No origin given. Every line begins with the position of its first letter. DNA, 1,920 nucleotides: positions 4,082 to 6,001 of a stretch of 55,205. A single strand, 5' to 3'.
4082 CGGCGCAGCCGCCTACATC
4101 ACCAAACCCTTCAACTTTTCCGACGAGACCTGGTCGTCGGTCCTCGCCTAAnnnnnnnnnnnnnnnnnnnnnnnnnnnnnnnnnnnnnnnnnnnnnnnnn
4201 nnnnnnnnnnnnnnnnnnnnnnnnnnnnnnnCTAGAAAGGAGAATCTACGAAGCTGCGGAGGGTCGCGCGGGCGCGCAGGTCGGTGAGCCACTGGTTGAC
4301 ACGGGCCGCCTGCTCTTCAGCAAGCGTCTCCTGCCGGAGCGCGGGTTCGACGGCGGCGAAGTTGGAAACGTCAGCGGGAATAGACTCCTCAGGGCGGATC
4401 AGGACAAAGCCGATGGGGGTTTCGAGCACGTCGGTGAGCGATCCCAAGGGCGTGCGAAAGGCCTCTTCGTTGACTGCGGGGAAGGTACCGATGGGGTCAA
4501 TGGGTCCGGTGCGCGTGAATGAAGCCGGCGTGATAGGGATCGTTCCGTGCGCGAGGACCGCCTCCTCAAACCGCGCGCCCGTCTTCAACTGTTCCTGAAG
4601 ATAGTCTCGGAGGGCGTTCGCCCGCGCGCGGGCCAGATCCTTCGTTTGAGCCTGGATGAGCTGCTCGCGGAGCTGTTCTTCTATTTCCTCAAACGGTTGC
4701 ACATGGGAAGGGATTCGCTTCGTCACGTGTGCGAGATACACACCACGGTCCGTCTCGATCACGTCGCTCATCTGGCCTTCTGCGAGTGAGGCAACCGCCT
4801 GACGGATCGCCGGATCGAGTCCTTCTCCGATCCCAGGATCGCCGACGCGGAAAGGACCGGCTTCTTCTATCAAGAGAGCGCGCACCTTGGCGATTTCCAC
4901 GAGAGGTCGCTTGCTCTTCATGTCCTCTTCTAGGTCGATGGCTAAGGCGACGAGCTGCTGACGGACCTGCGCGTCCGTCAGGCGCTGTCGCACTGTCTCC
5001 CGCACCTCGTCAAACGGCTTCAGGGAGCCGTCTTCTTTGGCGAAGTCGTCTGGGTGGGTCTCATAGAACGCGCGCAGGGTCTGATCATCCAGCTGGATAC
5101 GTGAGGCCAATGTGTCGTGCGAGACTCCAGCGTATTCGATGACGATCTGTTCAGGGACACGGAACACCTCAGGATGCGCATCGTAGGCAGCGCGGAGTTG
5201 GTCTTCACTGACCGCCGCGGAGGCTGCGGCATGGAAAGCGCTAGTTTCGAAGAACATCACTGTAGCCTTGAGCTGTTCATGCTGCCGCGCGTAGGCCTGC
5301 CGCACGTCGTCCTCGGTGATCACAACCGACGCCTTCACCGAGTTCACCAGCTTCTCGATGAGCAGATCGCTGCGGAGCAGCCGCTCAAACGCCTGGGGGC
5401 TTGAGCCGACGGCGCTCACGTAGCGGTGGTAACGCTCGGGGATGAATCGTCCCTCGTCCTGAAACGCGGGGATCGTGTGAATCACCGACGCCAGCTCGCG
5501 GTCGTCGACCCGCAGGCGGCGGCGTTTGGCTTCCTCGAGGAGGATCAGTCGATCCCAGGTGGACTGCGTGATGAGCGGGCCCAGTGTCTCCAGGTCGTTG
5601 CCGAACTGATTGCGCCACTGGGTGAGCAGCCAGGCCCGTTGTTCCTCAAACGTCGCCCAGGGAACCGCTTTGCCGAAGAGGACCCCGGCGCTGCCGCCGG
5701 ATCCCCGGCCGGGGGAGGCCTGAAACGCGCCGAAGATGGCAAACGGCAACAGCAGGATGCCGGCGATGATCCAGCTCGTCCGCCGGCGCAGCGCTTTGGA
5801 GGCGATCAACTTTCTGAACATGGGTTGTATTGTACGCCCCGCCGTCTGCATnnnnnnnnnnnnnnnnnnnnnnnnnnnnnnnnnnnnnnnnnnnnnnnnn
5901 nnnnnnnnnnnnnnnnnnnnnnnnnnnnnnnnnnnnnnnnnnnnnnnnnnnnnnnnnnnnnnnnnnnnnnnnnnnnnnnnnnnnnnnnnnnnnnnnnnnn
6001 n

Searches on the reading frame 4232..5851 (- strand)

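Call 11: search_protein_families(library=pfam, proteins=[window:4232-5851:-], max_evalue=0.01)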
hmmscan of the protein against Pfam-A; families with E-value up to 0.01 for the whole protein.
window:4232-5851:- (539 aa): 5 families
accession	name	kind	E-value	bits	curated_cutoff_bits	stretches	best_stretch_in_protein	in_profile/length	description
PF13145.12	Rotamase_2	-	6e-27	95.3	27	2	255-391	2-120/121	PPIC-type PPIASE domain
PF13624.11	SurA_N_3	-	1.9e-20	73.8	27.2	1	24-168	8-161/162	SurA-like N-terminal domain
PF13623.11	SurA_N_2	-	9.1e-12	45.5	28.5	1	21-144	4-144/145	SurA-like N-terminal domain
PF00639.27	Rotamase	-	3e-07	31.8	21.7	0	403-486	10-94/97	PPIC-type PPIASE domain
PF13616.12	Rotamase_3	-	6.4e-06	27.2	22.5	0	346-378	82-114/116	PPIC-type PPIASE domain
